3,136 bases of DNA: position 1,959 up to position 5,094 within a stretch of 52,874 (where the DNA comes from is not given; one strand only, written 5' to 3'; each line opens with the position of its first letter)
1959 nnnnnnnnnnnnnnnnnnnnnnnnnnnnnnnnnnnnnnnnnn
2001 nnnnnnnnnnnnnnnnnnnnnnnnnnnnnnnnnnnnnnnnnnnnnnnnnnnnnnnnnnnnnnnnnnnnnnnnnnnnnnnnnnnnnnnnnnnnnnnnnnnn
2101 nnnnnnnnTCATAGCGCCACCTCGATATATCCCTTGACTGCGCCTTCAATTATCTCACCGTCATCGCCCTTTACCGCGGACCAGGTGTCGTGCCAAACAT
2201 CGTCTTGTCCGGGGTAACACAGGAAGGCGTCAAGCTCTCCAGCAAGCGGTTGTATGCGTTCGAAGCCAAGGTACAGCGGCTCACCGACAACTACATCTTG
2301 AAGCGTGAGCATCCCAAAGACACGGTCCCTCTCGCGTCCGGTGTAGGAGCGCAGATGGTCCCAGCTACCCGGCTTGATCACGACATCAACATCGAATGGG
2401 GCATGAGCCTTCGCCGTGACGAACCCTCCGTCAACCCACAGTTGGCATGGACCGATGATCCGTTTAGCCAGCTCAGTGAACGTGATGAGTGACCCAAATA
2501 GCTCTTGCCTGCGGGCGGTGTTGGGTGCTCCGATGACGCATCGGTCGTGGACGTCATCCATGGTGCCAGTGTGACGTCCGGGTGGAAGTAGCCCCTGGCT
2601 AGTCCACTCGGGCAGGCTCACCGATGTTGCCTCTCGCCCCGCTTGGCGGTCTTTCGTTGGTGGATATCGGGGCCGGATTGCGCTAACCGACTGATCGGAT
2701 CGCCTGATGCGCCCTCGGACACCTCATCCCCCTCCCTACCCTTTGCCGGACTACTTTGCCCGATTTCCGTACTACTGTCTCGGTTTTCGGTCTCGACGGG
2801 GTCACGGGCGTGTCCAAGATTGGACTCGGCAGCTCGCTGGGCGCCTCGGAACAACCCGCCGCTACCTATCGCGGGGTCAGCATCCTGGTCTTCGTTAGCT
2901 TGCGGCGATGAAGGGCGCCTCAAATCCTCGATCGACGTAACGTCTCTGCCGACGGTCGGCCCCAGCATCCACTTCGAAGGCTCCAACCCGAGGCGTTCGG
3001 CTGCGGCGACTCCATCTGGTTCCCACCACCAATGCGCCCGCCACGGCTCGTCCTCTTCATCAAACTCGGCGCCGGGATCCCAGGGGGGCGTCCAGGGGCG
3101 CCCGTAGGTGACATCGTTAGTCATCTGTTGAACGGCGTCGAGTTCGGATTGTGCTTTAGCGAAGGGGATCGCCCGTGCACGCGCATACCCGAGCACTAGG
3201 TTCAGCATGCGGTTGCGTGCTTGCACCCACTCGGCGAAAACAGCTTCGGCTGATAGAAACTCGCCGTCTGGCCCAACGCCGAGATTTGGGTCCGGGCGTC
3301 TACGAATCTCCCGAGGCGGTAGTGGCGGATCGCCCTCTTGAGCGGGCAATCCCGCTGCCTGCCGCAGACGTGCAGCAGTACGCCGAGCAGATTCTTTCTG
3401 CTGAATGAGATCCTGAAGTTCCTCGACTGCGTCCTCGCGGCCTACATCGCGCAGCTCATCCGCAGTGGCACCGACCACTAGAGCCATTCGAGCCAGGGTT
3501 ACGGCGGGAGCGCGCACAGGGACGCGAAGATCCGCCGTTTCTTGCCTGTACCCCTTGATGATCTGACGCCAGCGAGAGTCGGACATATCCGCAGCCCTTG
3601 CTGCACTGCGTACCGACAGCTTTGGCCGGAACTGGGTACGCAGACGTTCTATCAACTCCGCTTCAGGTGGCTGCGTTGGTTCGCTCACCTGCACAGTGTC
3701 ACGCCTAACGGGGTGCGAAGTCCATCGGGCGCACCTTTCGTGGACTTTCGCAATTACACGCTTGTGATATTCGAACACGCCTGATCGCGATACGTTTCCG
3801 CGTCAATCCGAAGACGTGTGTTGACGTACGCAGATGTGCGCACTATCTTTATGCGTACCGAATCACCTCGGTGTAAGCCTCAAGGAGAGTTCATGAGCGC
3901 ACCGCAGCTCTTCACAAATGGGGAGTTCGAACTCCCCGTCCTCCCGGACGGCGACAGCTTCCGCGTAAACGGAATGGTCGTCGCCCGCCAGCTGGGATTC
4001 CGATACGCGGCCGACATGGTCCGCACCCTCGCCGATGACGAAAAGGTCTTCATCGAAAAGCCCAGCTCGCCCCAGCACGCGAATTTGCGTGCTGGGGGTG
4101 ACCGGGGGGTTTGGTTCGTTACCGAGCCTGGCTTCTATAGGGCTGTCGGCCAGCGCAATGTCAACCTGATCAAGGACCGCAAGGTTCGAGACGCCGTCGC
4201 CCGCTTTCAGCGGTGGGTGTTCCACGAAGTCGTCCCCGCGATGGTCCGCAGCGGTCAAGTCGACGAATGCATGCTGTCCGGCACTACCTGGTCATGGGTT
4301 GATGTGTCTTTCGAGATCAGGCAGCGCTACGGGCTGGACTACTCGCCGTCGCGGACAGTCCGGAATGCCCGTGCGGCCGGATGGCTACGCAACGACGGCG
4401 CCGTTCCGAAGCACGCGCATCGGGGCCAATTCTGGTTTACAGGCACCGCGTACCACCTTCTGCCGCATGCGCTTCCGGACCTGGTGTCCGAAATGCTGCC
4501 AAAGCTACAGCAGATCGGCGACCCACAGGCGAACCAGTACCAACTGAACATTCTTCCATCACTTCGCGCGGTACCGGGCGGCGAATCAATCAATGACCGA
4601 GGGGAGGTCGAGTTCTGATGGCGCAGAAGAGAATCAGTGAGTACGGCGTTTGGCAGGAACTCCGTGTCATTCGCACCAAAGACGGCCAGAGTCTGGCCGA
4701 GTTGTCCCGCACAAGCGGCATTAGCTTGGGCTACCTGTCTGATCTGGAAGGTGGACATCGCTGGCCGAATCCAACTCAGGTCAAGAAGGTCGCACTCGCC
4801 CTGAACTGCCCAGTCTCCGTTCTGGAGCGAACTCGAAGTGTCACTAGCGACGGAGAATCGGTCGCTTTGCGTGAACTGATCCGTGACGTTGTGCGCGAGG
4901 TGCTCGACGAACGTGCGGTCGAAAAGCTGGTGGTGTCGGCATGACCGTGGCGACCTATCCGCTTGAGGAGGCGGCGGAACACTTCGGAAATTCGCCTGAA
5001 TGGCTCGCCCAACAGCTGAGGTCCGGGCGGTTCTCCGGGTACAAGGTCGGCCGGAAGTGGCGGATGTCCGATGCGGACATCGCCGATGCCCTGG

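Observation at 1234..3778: Tightly coupled three-gene leftward operon between integrase and the early promoter: candidate undescribed lysogeny-expressed defence/exclusion system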

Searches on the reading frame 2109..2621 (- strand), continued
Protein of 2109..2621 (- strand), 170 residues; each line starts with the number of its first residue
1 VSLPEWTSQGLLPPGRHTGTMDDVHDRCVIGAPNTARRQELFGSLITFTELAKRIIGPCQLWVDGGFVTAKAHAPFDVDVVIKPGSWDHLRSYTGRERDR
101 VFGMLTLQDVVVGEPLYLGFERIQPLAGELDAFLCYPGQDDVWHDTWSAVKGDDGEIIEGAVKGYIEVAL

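Call 92: search_protein_families(library=pfam, alignment_id=A6, max_evalue=0.001)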
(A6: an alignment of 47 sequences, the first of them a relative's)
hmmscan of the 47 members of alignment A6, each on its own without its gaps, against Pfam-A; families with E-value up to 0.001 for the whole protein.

A. member 1, L098:3949-5001:+ (351 aa): 0 families

B. families by the number of members that match (of 47 scanned): 26 families (the first 25 are shown)
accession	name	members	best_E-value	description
PF01381.28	HTH_3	19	5.4e-17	Helix-turn-helix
PF00717.28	Peptidase_S24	15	7.9e-27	Peptidase S24-like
PF13560.12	HTH_31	14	8.5e-11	Helix-turn-helix domain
PF12844.13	HTH_19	8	2.9e-09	Helix-turn-helix domain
PF13443.12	HTH_26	6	9.6e-13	Cro/C1-type HTH DNA-binding domain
PF07022.19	Phage_CI_repr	6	6.9e-07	Bacteriophage CI repressor helix-turn-helix domain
PF13744.12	HTH_37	3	0.00026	Helix-turn-helix domain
PF13412.12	HTH_24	2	8.5e-05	Winged helix-turn-helix DNA-binding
PF19054.6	DUF5753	1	4.9e-45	Domain of unknown function (DUF5753)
PF10145.14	PhageMin_Tail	1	5.3e-44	Phage-related minor tail protein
PF09250.16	Prim-Pol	1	7.6e-41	Bifunctional DNA primase/polymerase, N-terminal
PF01555.25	N6_N4_Mtase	1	1.1e-28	DNA methylase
PF11225.14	DUF3024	1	2.6e-28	Domain of unknown function (DUF3024)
PF06183.18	DinI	1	9.2e-21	DinI-like family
PF08708.16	PriCT_1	1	1.2e-14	Primase C terminal 1 (PriCT-1)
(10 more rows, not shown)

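Call 93: search_dna_similar(query=L130:5492-6421:+, collection=phages, mode=protein, max_rows=40, max_evalue=0.00001)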
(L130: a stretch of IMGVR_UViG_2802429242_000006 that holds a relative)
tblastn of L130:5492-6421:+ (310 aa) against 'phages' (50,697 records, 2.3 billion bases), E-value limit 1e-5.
Records with a match: 6; places in all: 6; records where one place covers at least 80% of the query: 6.
Best place of each record, by identity: >=99% 1; 60-80% 2; <60% 3.
By first word of the organism name: Escherichia 4; Erwinia 2.
By host as written in the record: Erwinia horticola 2; Escherichia coli 2; Escherichia coli C 1; Escherichia coli str. K-12 substr. MG1655 1.
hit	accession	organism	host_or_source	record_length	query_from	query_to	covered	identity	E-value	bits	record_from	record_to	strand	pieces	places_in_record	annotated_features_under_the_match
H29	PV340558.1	Escherichia phage PhiR30_1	Escherichia coli C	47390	1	310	100%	100.0%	0e+0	624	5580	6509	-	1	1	hypothetical protein (x2)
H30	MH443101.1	Erwinia phage vB_EhrS_59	Erwinia horticola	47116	1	309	100%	72.5%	1e-152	478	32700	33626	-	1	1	hypothetical protein (x2)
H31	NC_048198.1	Erwinia phage vB_EhrS_59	Erwinia horticola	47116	1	309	100%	72.5%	1e-152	478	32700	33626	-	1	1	hypothetical protein (x2)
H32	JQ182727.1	Escherichia phage mEpX1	Escherichia coli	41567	1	309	100%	54.7%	4e-104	338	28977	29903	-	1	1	hypothetical protein (x2)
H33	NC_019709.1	Escherichia phage mEpX1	Escherichia coli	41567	1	309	100%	54.7%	4e-104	338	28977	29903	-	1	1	hypothetical protein (x2)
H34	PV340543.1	Escherichia phage mEpX1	Escherichia coli str. K-12 substr. ...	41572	1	309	100%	54.7%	4e-104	338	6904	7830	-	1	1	hypothetical protein (x2)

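Call 100: get_annotated_region(hit=H33, flank=2500)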
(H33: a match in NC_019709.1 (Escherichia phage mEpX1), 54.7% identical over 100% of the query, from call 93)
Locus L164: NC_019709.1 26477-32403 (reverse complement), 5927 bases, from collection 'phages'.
description: Enterobacteria phage mEpX1, complete genome.
organism: Escherichia phage mEpX1 (NCBI taxid 1147153)
taxonomy: Viruses; Duplodnaviria; Heunggongvirae; Uroviricota; Caudoviricetes; Hendrixvirinae; Cuauhtlivirus; Cuauhtlivirus mEpX1
host: Escherichia coli; source: -; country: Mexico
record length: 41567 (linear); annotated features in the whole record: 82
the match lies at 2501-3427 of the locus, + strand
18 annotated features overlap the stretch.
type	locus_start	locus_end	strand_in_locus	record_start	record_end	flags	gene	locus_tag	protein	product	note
CDS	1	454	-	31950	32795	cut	-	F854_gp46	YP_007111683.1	replication protein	similar to ABD60124.1 [Enterobacteria phage lambda]; Phage_rep_O [pfam04492], bacteriophage replication protein O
CDS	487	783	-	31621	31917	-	-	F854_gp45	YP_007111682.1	CII-like transcriptional activator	similar to NP_037737 CII protein [Enterobacteria phage HK97]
protein_bind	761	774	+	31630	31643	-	-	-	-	lambda cII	putative coliphage lambda cII binding site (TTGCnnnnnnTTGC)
misc_feature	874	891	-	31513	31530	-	-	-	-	-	putative Nut boxA site; similar to lambda boxA (CGCTCTTAM)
CDS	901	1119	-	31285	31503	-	-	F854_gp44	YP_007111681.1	helix-turn-helix transcriptional regulator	similar to NP_311016 putative regulatory protein [Escherichia coli O157:H7 str. Sakai]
regulatory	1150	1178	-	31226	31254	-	-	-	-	promoter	similar to consensus Escherichia coli promoter (TTGACA[N15-17]TATAAT) with 2bp mismatch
CDS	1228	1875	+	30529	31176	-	-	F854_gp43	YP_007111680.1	LexA family transcriptional regulator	similar to BAB19608.1 CI protein [Enterobacteria phage VT1-Sakai]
CDS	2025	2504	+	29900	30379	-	-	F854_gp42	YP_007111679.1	hypothetical protein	similar to YP_002411350.1 hypothetical protein ECUMN_0587 [Escherichia coli UMN026]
CDS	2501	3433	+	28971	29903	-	-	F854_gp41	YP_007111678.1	hypothetical protein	similar to YP_215958.1 hypothetical protein SC0971 [Salmonella enterica subsp. enterica serovar Choleraesuis str. ...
misc_feature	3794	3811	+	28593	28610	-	-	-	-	-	putative Nut boxA site; similar to lambda boxA (CGCTCTTAM)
CDS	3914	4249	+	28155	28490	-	-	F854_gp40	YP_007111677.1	anti-termination protein N-like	similar to YP_003500766 conserved hypothetical protein G2583_3260 [Escherichia coli O55:H7 str. CB9 615]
CDS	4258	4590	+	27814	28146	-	-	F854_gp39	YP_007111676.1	Nun-like transcription termination factor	similar to NP_597897.1 transcription termination factor [Enterobacteria phage HK022] & YP_001457059.1 hypothetical ...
CDS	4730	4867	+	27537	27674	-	-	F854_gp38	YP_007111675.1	hypothetical protein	similar to NP_958212.1 gene 36 protein [Enterobacteria phage Sf6]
CDS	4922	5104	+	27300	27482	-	-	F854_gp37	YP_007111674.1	hypothetical protein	-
CDS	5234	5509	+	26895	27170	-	-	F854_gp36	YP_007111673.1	CIII anti-termination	similar to ADA72651.1 ral protein [Shigella flexneri 2002017] and NP_597896.1 CIII protein [Enterobacteria phage HK022]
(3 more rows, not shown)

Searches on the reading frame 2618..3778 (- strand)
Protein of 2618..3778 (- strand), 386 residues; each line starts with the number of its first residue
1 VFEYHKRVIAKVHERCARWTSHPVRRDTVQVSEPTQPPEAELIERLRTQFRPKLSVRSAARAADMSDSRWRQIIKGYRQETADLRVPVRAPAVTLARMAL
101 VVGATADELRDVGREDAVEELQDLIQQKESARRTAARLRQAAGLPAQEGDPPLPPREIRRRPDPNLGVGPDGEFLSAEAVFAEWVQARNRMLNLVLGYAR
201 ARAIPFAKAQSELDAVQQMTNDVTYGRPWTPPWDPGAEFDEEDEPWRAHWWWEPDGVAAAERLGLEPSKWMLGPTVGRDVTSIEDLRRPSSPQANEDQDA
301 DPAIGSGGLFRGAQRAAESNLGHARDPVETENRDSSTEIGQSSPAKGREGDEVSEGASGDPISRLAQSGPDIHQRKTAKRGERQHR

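Call 3: search_protein_families(library=pfam, proteins=[window:2618-3778:-], max_evalue=0.1)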
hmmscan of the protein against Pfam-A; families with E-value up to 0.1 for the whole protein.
window:2618-3778:- (386 aa): 0 families

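Call 4: search_protein_families(library=padloc, proteins=[window:2618-3778:-], max_evalue=0.1)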
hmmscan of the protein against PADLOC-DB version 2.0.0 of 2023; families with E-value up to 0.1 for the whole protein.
window:2618-3778:- (386 aa): 0 families

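Call 5: search_protein_families(library=phrogs, proteins=[window:2618-3778:-], max_evalue=0.01)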
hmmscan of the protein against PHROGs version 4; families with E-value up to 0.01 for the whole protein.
window:2618-3778:- (386 aa): 0 families

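Call 7: search_protein_families(library=ncbifam, proteins=[window:2618-3778:-], max_evalue=0.1)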
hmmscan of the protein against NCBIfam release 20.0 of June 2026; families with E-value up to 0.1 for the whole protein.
window:2618-3778:- (386 aa): 0 families

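Call 22: search_solved_structures(query=window:2618-3778:-, max_evalue=10)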
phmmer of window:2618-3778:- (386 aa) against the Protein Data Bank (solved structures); distinct sequences matched with E-value up to 10: 7.
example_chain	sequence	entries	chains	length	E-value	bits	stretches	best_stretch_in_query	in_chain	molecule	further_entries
1p7d_A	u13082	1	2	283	0.014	17.9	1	18-153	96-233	Integrase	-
1z19_A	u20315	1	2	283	0.014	17.9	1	18-153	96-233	Integrase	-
1ae9_A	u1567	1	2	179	0.015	17.8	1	52-153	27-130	LAMBDA INTEGRASE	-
5j0n_E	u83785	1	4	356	0.023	17.1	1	18-153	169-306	Integrase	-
1z1b_A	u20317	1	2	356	0.023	17.1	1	18-153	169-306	Integrase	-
1z1g_A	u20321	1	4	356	0.023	17.1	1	18-153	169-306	Integrase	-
5cof_A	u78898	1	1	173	2.3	10.6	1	213-237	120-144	Uncharacterized protein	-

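Call 48: find_homologous_proteins(query=window:2618-3778:-)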
Query window:2618-3778:- (386 aa): 22 proteins with E <= 0.001 among 8000 candidates.
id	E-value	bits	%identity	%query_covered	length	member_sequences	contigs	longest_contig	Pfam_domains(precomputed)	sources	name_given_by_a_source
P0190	1.8e-223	760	97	92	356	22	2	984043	-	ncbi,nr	ncbi:hypothetical protein [Mycobacteroides abscessus]|nr:hypothetical protein [Mycobacteroides absce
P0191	2.3e-143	496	98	59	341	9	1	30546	-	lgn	-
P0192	6.9e-65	238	55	59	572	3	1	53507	-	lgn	-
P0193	7.6e-44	169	58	43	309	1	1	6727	-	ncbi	-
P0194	1.5e-40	158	43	61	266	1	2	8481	-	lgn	-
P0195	6.7e-40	156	65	33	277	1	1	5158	-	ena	-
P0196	1.2e-39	155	64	32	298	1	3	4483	-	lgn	-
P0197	3.7e-38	150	53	49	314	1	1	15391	-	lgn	-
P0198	5.4e-38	149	65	32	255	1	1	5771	-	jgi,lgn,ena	-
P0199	5.9e-38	149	64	33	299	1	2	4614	-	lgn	-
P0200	1.4e-34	138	78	24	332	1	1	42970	-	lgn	-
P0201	4.1e-30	123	67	27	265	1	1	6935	-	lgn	-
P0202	1.1e-29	122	73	24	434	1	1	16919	-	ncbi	ncbi:MAG: hypothetical protein QM662_08490 [Gordonia sp. (in: high G+C Gram-positive bacteria)]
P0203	2.2e-29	121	70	24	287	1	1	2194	-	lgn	-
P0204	7.2e-28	116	56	32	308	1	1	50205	-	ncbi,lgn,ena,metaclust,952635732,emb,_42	metaclust:\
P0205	6.2e-27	113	71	23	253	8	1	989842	PF13560.13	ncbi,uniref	ncbi:helix-turn-helix domain-containing protein [Mycolicibacterium porcinum]|uniref:hypothetical pro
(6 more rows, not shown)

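Call 49: search_dna_similar(query=window:2618-3778:-, collection=phages, mode=protein, max_rows=30)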
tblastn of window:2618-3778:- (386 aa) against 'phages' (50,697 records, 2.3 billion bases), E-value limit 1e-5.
Records with a match: 20; places in all: 20; records where one place covers at least 80% of the query: 0.
Best place of each record, by identity: 95-99% 1; 60-80% 1; <60% 18.
By first word of the organism name: Gordonia 17; Mycobacterium 3.
By host as written in the record: Gordonia terrae 3612 12; Gordonia malaquae strain BEN700 2; Gordonia terrae 3621 2; Mycobacterium abscessus GD58 1; Mycobacterium abscessus GD102 1; Mycobacterium abscessus GD54 1; Gordonia terrae NRRL B-16283 1.
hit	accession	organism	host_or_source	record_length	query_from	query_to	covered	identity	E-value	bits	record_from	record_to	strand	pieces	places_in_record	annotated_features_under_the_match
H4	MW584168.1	Mycobacterium phage prophi58-1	Mycobacterium abscessus GD58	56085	166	386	57%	96.8%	8e-137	436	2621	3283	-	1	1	4: immunity repressor | 3: nucleotidyltransferase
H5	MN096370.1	Gordonia phage Squiddly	Gordonia terrae 3612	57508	1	122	32%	63.9%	7e-29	124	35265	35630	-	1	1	48: immunity repressor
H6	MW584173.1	Mycobacterium phage prophi102-2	Mycobacterium abscessus GD102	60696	1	129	33%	48.8%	1e-17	91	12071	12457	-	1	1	18: immunity repressor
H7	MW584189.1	Mycobacterium phage prophiGD54-1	Mycobacterium abscessus GD54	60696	1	129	33%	48.8%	1e-17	91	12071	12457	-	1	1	18: immunity repressor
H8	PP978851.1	Gordonia phage TinyDot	Gordonia terrae 3612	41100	1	125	32%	48.8%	1e-12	76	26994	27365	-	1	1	33: immunity repressor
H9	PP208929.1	Gordonia phage CheeseTouch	Gordonia terrae 3612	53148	1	122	32%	49.2%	2e-11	72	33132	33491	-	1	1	57: immunity repressor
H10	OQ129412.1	Gordonia phage Holliday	Gordonia terrae NRRL B-16283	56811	1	122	32%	49.2%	6e-11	70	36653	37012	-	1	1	54: immunity repressor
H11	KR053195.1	Gordonia phage GMA1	Gordonia malaquae strain BEN700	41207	1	129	33%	45.0%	2e-11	72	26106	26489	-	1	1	hypothetical protein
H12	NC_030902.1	Gordonia phage GMA1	Gordonia malaquae strain BEN700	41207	1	129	33%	45.0%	2e-11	72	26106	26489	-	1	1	hypothetical protein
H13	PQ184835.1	Gordonia phage PantheRoc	Gordonia terrae 3612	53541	178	263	22%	46.5%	1e-18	94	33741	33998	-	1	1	42: immunity repressor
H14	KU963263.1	Gordonia phage BaxterFox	Gordonia terrae 3612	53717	178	263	22%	46.5%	1e-18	94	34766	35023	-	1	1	43: immunity repressor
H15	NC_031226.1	Gordonia phage BaxterFox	Gordonia terrae 3612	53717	178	263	22%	46.5%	1e-18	94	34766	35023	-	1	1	43: immunity repressor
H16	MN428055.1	Gordonia phage Mcklovin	Gordonia terrae 3612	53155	178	263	22%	46.5%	2e-18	93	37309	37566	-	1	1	41: immunity repressor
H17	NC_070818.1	Gordonia phage Mcklovin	Gordonia terrae 3612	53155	178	263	22%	46.5%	2e-18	93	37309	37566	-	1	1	41: transcriptional repressor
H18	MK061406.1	Gordonia phage Adora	Gordonia terrae 3612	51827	178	263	22%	46.5%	5e-18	92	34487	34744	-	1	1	42: immunity repressor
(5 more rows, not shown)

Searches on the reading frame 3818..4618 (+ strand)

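Call 3: search_protein_families(library=pfam, proteins=[window:3818-4618:+], max_evalue=0.1)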
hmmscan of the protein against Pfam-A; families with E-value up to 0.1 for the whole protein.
window:3818-4618:+ (266 aa): 1 family
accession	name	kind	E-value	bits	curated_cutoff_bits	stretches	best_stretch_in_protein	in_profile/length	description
PF02498.22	Bro-N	-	2.6e-05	25.2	25.6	1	50-140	14-96/96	BRO family, N-terminal domain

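Call 5: search_protein_families(library=phrogs, proteins=[window:3818-4618:+], max_evalue=0.01)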
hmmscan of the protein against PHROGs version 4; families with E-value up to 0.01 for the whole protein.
window:3818-4618:+ (266 aa): 9 families
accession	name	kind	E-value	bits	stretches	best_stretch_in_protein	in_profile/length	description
phrog_130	-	transcription regulation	3.7e-18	66.8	1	21-145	152-261/480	anti-repressor Ant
phrog_29922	-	unknown function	2.2e-16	61.2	1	122-244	98-218/230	-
phrog_2899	-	transcription regulation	3e-07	31.3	1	26-146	4-109/263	anti-repressor Ant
phrog_25722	-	unknown function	1.7e-06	28.9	1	90-183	59-143/150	-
phrog_2593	-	transcription regulation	2e-06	28.7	1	55-144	48-129/255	anti-repressor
phrog_463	-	transcription regulation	1.5e-05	25.6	1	29-147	5-109/250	anti-repressor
phrog_2011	-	transcription regulation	2.1e-05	25.4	1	48-146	24-114/275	anti-repressor Ant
phrog_9976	-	transcription regulation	0.0021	18.9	1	55-146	27-102/188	anti-repressor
phrog_5060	-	transcription regulation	0.0086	17.1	0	52-241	31-194/224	anti-repressor Ant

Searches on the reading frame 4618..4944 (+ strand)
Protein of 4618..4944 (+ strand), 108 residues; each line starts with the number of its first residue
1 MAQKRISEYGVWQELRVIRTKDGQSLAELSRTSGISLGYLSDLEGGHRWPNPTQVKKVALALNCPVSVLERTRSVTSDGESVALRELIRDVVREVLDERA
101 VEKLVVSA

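Call 3: search_protein_families(library=pfam, proteins=[window:4618-4944:+], max_evalue=0.1)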
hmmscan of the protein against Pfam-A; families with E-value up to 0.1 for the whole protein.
window:4618-4944:+ (108 aa): 5 families
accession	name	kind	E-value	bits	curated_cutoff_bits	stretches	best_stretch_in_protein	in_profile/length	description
PF01381.28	HTH_3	-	3.6e-08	33.8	23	1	16-68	2-54/55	Helix-turn-helix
PF13560.12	HTH_31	-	8.4e-05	23.2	27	1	14-69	5-61/64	Helix-turn-helix domain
PF12844.13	HTH_19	-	0.0016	18.8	30.2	1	15-64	4-53/64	Helix-turn-helix domain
PF13413.12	HTH_25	-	0.0045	17.2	24.6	1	15-46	2-33/62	Helix-turn-helix domain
PF13443.12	HTH_26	-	0.0047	17.6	22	1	15-66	2-54/63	Cro/C1-type HTH DNA-binding domain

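Call 5: search_protein_families(library=phrogs, proteins=[window:4618-4944:+], max_evalue=0.01)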
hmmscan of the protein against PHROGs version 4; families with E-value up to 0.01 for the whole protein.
window:4618-4944:+ (108 aa): 10 families
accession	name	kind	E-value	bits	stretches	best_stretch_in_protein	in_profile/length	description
phrog_2104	-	unknown function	3e-13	50.9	1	8-72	37-101/103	-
phrog_2439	-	transcription regulation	1.1e-07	32.1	1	14-90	11-86/367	transcriptional regulator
phrog_7241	-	transcription regulation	2.1e-06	28.8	1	14-69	65-120/122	transcriptional regulator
phrog_5823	-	transcription regulation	3e-06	27.7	1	14-79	10-76/404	transcriptional regulator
phrog_8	-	transcription regulation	6.2e-06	26.9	1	15-69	81-215/346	transcriptional regulator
phrog_3949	-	transcription regulation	0.00047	21.2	1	9-104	13-106/161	transcriptional repressor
phrog_2328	-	transcription regulation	0.001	19.9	1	15-85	20-94/128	transcriptional repressor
phrog_4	-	transcription regulation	0.0017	18.4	1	15-70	141-192/400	transcriptional repressor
phrog_32768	-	unknown function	0.003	17.3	1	16-66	15-66/446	-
phrog_4583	-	transcription regulation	0.0042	18.1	1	12-69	12-69/81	transcriptional repressor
